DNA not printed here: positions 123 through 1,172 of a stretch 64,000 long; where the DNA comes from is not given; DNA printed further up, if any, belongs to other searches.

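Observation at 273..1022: CtrA-like DNA-binding regulator whose receiver domain has lost every phosphorylation residue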

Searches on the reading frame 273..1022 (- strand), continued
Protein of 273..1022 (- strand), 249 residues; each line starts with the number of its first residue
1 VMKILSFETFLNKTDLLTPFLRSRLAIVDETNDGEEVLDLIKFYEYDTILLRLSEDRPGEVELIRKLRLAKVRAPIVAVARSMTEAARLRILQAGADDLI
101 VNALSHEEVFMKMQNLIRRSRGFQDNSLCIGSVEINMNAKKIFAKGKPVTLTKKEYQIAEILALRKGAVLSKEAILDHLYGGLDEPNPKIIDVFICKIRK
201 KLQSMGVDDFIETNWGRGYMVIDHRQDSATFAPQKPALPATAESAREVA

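Call 43: find_homologous_proteins(query=P0119, max_evalue=1e-20)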
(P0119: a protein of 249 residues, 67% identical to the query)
Query P0119 (249 aa): 652 proteins with E <= 1e-20 among 3356 candidates; the best 120 are listed.
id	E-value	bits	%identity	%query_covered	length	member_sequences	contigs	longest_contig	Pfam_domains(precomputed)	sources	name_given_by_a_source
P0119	2.0e-157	540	100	100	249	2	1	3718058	PF00486.35,PF00072.31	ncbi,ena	-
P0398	1.6e-141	488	90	100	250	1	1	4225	PF00486.35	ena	-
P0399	5.2e-139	479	88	100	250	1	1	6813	PF00486.35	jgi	jgi:two-component system cell cycle response regulator CtrA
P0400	4.0e-135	467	87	100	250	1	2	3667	PF00486.35,PF00072.31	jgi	jgi:two-component system cell cycle response regulator CtrA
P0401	1.3e-133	462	89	96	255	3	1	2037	PF00486.35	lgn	-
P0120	2.1e-125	435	85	94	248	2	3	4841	PF00486.35,PF00072.31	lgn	-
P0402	1.0e-124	433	80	100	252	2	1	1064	PF00486.35,PF00072.31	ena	-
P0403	2.9e-104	366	68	95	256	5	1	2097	PF00486.35,PF00072.31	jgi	jgi:two-component system cell cycle response regulator CtrA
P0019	9.3e-104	364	67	100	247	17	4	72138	PF00486.35,PF00072.31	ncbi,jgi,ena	jgi:two-component system cell cycle response regulator CtrA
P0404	7.4e-103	361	69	93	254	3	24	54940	PF00486.35,PF00072.31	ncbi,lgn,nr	ncbi:response regulator transcription factor [Acidiphilium sp. AL]|nr:response regulator transcripti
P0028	1.2e-102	360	68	95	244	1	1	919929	PF00486.35,PF00072.31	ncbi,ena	-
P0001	1.5e-102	360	70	90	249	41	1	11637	PF00486.35,PF00072.31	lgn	-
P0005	2.5e-102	359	66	96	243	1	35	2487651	PF00486.35,PF00072.31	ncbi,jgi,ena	jgi:two-component system cell cycle response regulator CtrA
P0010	2.6e-102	359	71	90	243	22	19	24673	PF00486.35,PF00072.31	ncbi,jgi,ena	jgi:two-component system cell cycle response regulator CtrA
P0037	2.6e-102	359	67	98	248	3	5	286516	PF00486.35,PF00072.31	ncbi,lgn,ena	-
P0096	2.6e-102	359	69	93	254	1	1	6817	PF00486.35,PF00072.31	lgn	-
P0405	2.8e-102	359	69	96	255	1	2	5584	PF00486.35,PF00072.31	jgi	jgi:two-component system cell cycle response regulator CtrA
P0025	3.0e-102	359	71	90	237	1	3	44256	PF00486.35,PF00072.31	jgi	jgi:two-component system cell cycle response regulator CtrA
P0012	3.5e-102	359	67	96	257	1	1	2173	PF00486.35,PF00072.31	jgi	jgi:two-component system, cell cycle response regulator CtrA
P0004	6.9e-102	358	70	90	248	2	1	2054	PF00486.35,PF00072.31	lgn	-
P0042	8.1e-102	358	65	96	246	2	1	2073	PF00486.35,PF00072.31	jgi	jgi:two-component system cell cycle response regulator CtrA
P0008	8.6e-102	358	67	98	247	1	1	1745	PF00486.35,PF00072.31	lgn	-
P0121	1.2e-101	357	70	90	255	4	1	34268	PF00486.35,PF00072.31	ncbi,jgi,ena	jgi:two-component system cell cycle response regulator CtrA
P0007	1.7e-101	357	66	96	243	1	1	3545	PF00486.35,PF00072.31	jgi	jgi:two-component system cell cycle response regulator CtrA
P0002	1.8e-101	357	66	96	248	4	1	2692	PF00486.35,PF00072.31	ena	-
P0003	2.8e-101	356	70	90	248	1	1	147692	PF00486.35,PF00072.31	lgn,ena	-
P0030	3.2e-101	356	70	90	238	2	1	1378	PF00486.35,PF00072.31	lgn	-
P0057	7.3e-101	355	67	95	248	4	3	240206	PF00486.35,PF00072.31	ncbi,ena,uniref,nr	ncbi:response regulator transcription factor [Acidocella sp.]|uniref:response regulator transcriptio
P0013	9.6e-101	354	68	93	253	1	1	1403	PF00486.35,PF00072.31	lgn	-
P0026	1.1e-100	354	64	100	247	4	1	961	PF00486.35,PF00072.31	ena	-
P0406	1.1e-100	354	66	97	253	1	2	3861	PF00486.35,PF00072.31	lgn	-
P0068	1.2e-100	354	67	95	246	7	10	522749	PF00486.35,PF00072.31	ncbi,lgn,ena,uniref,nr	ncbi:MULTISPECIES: response regulator transcription factor [Acidocella]|uniref:response regulator tr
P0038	1.6e-100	353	66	98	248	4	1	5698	PF00486.35,PF00072.31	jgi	jgi:two-component system cell cycle response regulator CtrA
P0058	1.7e-100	353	70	90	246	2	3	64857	PF00486.35,PF00072.31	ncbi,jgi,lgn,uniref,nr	ncbi:response regulator transcription factor [Acidocella aminolytica]|jgi:two-component system cell 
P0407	1.8e-100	353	66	98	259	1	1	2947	PF00486.35,PF00072.31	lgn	-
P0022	2.7e-100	353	68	90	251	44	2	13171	PF00486.35,PF00072.31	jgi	jgi:two-component system cell cycle response regulator CtrA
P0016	2.8e-100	353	67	90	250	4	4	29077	PF00486.35,PF00072.31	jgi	jgi:two-component system cell cycle response regulator CtrA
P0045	2.8e-100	353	69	90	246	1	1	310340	PF00486.35,PF00072.31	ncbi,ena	-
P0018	2.8e-100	353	67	96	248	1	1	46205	PF00486.35,PF00072.31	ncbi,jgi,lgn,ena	jgi:two-component system cell cycle response regulator CtrA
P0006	3.0e-100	353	69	90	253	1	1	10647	PF00486.35,PF00072.31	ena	-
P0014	3.6e-100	352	70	90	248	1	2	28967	PF00486.35,PF00072.31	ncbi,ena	-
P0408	7.6e-100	351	64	98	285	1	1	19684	PF00486.35,PF00072.31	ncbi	ncbi:MAG TPA: response regulator transcription factor [Acidiphilium sp.]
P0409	7.6e-100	351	67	96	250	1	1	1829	PF00486.35,PF00072.31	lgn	-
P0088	1.0e-99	351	68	90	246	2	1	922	PF00486.35,PF00072.31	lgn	-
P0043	1.1e-99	351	69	90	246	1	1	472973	PF00486.35,PF00072.31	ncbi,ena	-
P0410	1.1e-99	351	68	90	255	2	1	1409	PF00486.35,PF00072.31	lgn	-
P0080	1.1e-99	351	68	90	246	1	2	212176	PF00486.35,PF00072.31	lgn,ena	-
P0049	1.2e-99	351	67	90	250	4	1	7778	PF00486.35,PF00072.31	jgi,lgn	jgi:two-component system cell cycle response regulator CtrA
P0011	1.2e-99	351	69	90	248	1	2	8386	PF00486.35,PF00072.31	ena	-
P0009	1.3e-99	350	69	90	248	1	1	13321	PF00486.35,PF00072.31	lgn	-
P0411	1.3e-99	350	65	95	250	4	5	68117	PF00486.35,PF00072.31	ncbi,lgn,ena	-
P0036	1.4e-99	350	69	90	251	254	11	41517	PF00486.35,PF00072.31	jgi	jgi:two-component system cell cycle response regulator CtrA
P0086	1.5e-99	350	65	100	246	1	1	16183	PF00486.35,PF00072.31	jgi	jgi:two-component system cell cycle response regulator CtrA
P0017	2.7e-99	349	66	93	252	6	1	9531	PF00486.35,PF00072.31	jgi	-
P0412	2.9e-99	349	63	99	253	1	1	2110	PF00486.35,PF00072.31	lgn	-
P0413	3.7e-99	349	66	95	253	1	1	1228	PF00486.35,PF00072.31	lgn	-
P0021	4.0e-99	349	68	90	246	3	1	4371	PF00486.35,PF00072.31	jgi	-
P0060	4.5e-99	349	62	100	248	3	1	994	PF00486.35,PF00072.31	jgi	-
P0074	5.5e-99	348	68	90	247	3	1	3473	PF00486.35,PF00072.31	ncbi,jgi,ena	jgi:two-component system cell cycle response regulator CtrA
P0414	5.6e-99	348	70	90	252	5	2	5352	PF00486.35,PF00072.31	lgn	-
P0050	5.9e-99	348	68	90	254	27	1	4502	PF00486.35,PF00072.31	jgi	-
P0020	5.9e-99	348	66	90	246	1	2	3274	PF00486.35,PF00072.31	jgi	-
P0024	6.4e-99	348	66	90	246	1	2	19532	PF00486.35,PF00072.31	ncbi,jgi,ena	jgi:two-component system cell cycle response regulator CtrA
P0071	7.2e-99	348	68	90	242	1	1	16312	PF00486.35,PF00072.31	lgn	-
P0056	1.1e-98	347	63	100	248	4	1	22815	PF00486.35,PF00072.31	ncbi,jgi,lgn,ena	jgi:two-component system cell cycle response regulator CtrA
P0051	1.1e-98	347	67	90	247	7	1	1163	PF00486.35,PF00072.31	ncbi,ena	-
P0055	1.3e-98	347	65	96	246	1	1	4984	PF00486.35,PF00072.31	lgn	-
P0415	1.3e-98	347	63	98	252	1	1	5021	PF00486.35,PF00072.31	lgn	-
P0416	1.4e-98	347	66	96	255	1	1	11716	PF00486.35,PF00072.31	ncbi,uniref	ncbi:response regulator transcription factor [Acidiphilium sp.]|uniref:response regulator transcript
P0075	1.4e-98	347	65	98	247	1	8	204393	PF00486.35,PF00072.31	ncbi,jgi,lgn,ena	jgi:two-component system cell cycle response regulator CtrA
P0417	1.4e-98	347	68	90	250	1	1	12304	PF00486.35,PF00072.31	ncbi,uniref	ncbi:response regulator transcription factor [Acidiphilium sp.]|uniref:response regulator transcript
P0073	1.4e-98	347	68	90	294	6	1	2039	PF00486.35,PF00072.31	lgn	-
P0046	1.8e-98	347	68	90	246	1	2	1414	PF00486.35,PF00072.31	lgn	-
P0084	2.4e-98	346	63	100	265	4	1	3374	PF00486.35,PF00072.31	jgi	jgi:two-component system, cell cycle response regulator CtrA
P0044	2.5e-98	346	63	100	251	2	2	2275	PF00486.35,PF00072.31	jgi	-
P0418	2.5e-98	346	68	90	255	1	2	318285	PF00486.35,PF00072.31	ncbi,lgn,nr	ncbi:MAG: response regulator transcription factor [Acidiphilium sp.]|nr:response regulator transcrip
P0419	3.1e-98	346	68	90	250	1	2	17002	PF00486.35,PF00072.31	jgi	jgi:two-component system cell cycle response regulator CtrA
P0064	3.8e-98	346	68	90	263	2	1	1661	PF00486.35,PF00072.31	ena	-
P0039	3.8e-98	346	62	100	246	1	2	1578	PF00486.35,PF00072.31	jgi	-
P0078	4.2e-98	345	68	90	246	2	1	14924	PF00486.35,PF00072.31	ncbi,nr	ncbi:MAG TPA: response regulator transcription factor [Acidocella sp.]|nr:response regulator transcr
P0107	5.8e-98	345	64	100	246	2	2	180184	PF00486.35,PF00072.31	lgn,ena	-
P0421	6.0e-98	345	68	90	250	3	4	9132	PF00486.35,PF00072.31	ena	-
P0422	6.1e-98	345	67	90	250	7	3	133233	PF00486.35,PF00072.31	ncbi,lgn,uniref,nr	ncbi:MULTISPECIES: response regulator transcription factor [unclassified Acidiphilium]|uniref:respon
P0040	6.8e-98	345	67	90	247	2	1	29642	PF00486.35,PF00072.31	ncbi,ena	-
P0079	7.9e-98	345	63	100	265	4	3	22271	PF00486.35,PF00072.31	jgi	jgi:two-component system cell cycle response regulator CtrA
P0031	8.1e-98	345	62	100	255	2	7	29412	PF00486.35,PF00072.31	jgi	jgi:two-component system cell cycle response regulator CtrA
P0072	8.2e-98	345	68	90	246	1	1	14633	PF00486.35,PF00072.31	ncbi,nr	ncbi:MAG: response regulator transcription factor [Rhodospirillales bacterium]|nr:response regulator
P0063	9.1e-98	344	68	90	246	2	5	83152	PF00486.35,PF00072.31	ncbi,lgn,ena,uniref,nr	ncbi:response regulator transcription factor [Acidocella sp.]|uniref:response regulator transcriptio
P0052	9.6e-98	344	68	90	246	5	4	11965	PF00486.35,PF00072.31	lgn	-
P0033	1.1e-97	344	65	100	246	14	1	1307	PF00486.35,PF00072.31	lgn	-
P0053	1.2e-97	344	63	96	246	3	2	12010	PF00486.35,PF00072.31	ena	-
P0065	1.4e-97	344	67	90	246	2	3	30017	PF00486.35,PF00072.31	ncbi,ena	-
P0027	1.9e-97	343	67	88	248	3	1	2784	PF00486.35,PF00072.31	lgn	-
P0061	2.0e-97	343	67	90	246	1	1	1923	PF00486.35,PF00072.31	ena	-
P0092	2.0e-97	343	68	90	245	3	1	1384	PF00486.35,PF00072.31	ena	-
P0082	2.3e-97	343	64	98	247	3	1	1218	PF00486.35,PF00072.31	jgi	-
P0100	2.7e-97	343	68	92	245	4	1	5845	PF00486.35,PF00072.31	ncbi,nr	ncbi:MAG: two-component system response regulator [Acidocella sp. 35-58-6]|nr:MAG: two-component sys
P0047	2.9e-97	343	62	100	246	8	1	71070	PF00486.35,PF00072.31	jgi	jgi:two-component system cell cycle response regulator CtrA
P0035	3.0e-97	343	67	90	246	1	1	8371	PF00486.35,PF00072.31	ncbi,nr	ncbi:MAG: response regulator transcription factor [Rhodospirillales bacterium]|nr:response regulator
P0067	3.3e-97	343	67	90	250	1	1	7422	PF00486.35,PF00072.31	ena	-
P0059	4.1e-97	342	67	90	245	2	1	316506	PF00486.35,PF00072.31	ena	-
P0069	4.4e-97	342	68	90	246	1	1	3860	PF00486.35,PF00072.31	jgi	jgi:two-component system, cell cycle response regulator CtrA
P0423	4.9e-97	342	64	96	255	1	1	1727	PF00486.35,PF00072.31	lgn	-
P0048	8.0e-97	341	61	100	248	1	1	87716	PF00486.35,PF00072.31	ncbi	-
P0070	8.0e-97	341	67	90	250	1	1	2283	PF00486.35,PF00072.31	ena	-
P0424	8.5e-97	341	64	91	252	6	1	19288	PF00486.35,PF00072.31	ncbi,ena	-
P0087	9.4e-97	341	67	90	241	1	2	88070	PF00486.35,PF00072.31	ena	-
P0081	1.4e-96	341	64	98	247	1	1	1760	PF00486.35,PF00072.31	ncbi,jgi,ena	jgi:two-component system cell cycle response regulator CtrA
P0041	1.4e-96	341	68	90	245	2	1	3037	PF00486.35,PF00072.31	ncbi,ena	-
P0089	1.5e-96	340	63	100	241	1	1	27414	PF00486.35,PF00072.31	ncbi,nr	ncbi:MAG: response regulator transcription factor [Acidocella sp.]|nr:response regulator transcripti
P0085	1.6e-96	340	67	90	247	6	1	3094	PF00486.35,PF00072.31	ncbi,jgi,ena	jgi:two-component system cell cycle response regulator CtrA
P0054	2.1e-96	340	67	90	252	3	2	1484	PF00486.35,PF00072.31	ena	-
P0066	3.2e-96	339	63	100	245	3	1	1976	PF00486.35,PF00072.31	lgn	-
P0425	3.4e-96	339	71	83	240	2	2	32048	PF00486.35,PF00072.31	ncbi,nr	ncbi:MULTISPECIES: response regulator transcription factor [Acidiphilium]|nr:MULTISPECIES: response 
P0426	3.7e-96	339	72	83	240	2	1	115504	PF00486.35,PF00072.31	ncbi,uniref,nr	ncbi:response regulator transcription factor [Acidiphilium sp. PA]|uniref:response regulator transcr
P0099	3.9e-96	339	68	88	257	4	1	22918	PF00486.35,PF00072.31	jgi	jgi:two-component system cell cycle response regulator CtrA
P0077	6.1e-96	338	63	96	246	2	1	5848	PF00486.35,PF00072.31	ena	-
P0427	6.6e-96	338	71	83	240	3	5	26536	PF00486.35,PF00072.31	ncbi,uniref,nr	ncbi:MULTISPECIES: response regulator transcription factor [Acidiphilium]|uniref:response regulator 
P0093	9.4e-96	338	65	95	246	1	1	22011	PF00486.35,PF00072.31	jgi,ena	jgi:two-component system cell cycle response regulator CtrA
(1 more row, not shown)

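Call 44: list_cluster_members(proteins=[P0425, P0427, P0422, P0417, P0426, P0404, P0416, P0418])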
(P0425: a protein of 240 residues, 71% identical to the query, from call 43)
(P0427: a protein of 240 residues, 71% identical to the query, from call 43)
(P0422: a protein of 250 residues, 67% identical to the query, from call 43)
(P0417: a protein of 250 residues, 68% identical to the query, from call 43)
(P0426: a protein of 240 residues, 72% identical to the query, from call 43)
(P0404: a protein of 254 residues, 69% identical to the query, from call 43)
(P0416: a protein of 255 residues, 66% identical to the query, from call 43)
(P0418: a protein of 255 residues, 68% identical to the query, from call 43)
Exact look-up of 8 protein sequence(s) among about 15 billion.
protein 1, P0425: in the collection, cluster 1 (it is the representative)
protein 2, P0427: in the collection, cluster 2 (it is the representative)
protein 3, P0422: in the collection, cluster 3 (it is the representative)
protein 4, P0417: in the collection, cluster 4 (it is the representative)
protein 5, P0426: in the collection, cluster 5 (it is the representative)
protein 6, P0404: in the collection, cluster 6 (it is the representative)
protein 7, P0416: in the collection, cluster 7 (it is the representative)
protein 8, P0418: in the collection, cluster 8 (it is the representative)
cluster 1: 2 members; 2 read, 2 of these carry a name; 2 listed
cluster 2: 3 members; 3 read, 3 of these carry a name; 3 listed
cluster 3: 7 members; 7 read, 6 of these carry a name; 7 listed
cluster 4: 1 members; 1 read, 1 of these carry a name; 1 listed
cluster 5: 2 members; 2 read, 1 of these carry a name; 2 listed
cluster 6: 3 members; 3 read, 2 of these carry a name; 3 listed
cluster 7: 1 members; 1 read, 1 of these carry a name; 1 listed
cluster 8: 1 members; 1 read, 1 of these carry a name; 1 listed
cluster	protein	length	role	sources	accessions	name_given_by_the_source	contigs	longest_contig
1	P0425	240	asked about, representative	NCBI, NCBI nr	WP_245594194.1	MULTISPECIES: response regulator transcription factor [Acidiphilium]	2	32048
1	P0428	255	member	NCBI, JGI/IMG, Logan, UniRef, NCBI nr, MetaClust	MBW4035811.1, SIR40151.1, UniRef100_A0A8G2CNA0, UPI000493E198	MAG: response regulator transcription factor [Proteobacteria bacterium] | two-component system cell cycle response regulator CtrA | Two-component system, cell cycle response regulator CtrA n=2 Tax=Acidocellaceae ...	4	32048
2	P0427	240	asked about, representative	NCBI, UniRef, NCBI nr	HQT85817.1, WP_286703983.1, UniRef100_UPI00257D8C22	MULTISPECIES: response regulator transcription factor [Acidiphilium] | response regulator transcription factor n=1 Tax=Acidiphilium TaxID=522 RepID=UPI00257D8C22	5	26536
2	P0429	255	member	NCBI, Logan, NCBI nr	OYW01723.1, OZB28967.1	MAG: two-component system response regulator [Acidiphilium sp. 37-64-53]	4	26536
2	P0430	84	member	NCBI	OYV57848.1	MAG: hypothetical protein B7X01_04405, partial [Acidiphilium sp. 21-62-4]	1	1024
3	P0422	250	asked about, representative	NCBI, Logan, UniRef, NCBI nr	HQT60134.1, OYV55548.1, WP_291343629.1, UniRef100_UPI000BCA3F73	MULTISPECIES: response regulator transcription factor [unclassified Acidiphilium] | response regulator transcription factor n=1 Tax=unclassified Acidiphilium TaxID=2617493 ...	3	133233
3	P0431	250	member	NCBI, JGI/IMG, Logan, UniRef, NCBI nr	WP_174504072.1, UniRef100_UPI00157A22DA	response regulator transcription factor [Acidiphilium sp. C61] | two-component system cell cycle response regulator CtrA | response regulator transcription factor n=1 Tax=Acidiphilium sp. C61 TaxID=1671485 ...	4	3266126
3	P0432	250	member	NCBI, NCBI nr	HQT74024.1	MAG TPA: response regulator transcription factor [Acidiphilium sp.] | response regulator transcription factor [Acidiphilium sp.]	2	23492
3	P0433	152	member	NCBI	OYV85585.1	MAG: two-component system response regulator, partial [Acidiphilium sp. 21-68-69]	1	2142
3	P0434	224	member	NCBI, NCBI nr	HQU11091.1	MAG TPA: response regulator transcription factor [Acidiphilium sp.] | response regulator transcription factor [Acidiphilium sp.]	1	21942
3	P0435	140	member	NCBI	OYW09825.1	MAG: two-component system response regulator, partial [Acidiphilium sp. 37-67-22]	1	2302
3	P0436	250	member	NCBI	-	-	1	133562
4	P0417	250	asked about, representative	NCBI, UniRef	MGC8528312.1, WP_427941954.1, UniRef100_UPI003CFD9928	response regulator transcription factor [Acidiphilium sp.] | response regulator transcription factor n=1 Tax=Acidiphilium sp. TaxID=527 ...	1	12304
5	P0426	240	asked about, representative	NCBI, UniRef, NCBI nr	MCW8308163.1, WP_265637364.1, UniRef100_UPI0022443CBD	response regulator transcription factor [Acidiphilium sp. PA] | response regulator transcription factor n=1 Tax=Acidiphilium sp. PA TaxID=2871705 ...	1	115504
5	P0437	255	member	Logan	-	-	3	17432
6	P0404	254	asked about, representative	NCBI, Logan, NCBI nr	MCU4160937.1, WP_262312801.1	response regulator transcription factor [Acidiphilium sp. AL]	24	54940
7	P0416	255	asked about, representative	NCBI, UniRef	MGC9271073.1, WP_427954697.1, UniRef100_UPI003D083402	response regulator transcription factor [Acidiphilium sp.] | response regulator transcription factor n=1 Tax=Acidiphilium sp. TaxID=527 ...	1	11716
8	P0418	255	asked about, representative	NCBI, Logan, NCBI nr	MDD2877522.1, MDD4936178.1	MAG: response regulator transcription factor [Acidiphilium sp.] | response regulator transcription factor [Acidiphilium sp.]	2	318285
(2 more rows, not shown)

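Call 47: find_encoding_contigs(protein=P0422, flank=10000, max_places=3)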
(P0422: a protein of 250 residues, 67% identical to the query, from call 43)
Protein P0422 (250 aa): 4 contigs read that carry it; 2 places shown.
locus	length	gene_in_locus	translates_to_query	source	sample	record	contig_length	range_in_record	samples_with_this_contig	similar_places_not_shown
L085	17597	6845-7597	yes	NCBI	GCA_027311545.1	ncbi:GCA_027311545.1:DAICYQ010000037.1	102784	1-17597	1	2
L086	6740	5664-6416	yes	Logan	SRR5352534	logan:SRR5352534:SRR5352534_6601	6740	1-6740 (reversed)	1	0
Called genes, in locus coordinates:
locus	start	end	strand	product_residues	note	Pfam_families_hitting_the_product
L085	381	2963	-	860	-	PF02861:Clp_N, PF23569:NBD_SMAX1 (weak), PF00004:AAA, PF17871:AAA_lid_9, PF00004:AAA, PF07724:AAA_2, PF07728:AAA_5, PF10431:ClpB_D2-small, +4 more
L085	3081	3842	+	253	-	PF03476:MOSC_N, PF03473:MOSC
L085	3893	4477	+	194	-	PF01066:CDP-OH_P_transf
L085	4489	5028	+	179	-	PF03205:MobB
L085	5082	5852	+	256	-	-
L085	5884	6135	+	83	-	PF02597:ThiS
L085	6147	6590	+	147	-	PF02391:MoaE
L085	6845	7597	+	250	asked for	PF00072:Response_reg (weak), PF00486:Trans_reg_C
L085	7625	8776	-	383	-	PF04055:Radical_SAM, PF11946:DUF3463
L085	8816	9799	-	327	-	PF02401:LYTB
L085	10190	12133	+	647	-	PF13292:DXP_synthase_N, PF00676:E1_dh (faint), PF02779:Transket_pyr, PF02780:Transketolase_C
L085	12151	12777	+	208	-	PF05494:MlaC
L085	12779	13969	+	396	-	PF13506:Glyco_transf_21, PF00535:Glycos_transf_2 (weak), PF13641:Glyco_tranf_2_3, PF13632:Glyco_trans_2_3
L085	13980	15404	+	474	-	PF04055:Radical_SAM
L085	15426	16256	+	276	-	PF04794:YdjC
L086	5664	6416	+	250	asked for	PF00072:Response_reg (weak), PF00486:Trans_reg_C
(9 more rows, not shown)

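Call 56: predict_structure(alignment_id=A2)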
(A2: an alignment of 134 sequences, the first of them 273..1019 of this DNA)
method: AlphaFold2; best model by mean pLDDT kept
length: 248 residues; sequences in the alignment: 134
mean_pLDDT: 81.8   pTM: 0.61
mean pLDDT of the five models: 81.8, 81.7, 80.6, 80.3, 78.9
residues with pLDDT >= 90: 101; 70-90: 109; 50-70: 14; < 50: 24
segments of 3 or more residues with pLDDT < 50: 225-248
pLDDT, mean of each block of 10 residues (from residue 1): 84 81 87 89 90 76 91 91 89 93 90 85 76 86 91 91 88 86 75 94 90 90 54 34 35
secondary structure, 60 per line:
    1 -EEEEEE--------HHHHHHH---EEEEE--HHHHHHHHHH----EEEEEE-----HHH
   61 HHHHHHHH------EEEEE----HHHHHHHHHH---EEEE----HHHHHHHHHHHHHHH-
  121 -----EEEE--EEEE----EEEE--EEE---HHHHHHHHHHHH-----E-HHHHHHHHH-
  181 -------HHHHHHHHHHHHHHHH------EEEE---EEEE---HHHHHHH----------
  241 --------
elements in order: E2-7 H16-22 E26-30 H33-42 E47-52 H58-68 E75-79 H84-93 E97-100 H105-119 E126-129 E132-135 E140-143 E146-148 H152-163 H171-179 H188-203 E210-213 E217-220 H224-230
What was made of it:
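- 276..350 (-): Disordered, poorly conserved C-terminal tail, aa 224-248, ending in a conserved hydrophobic-Ala (..EVA). It is a candidate C-terminal degron like the one in CtrA. pLDDT below 50 for residues 225-248 (call 56).
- The receiver fold is predicted with confidence and the tail is disordered (call 56).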
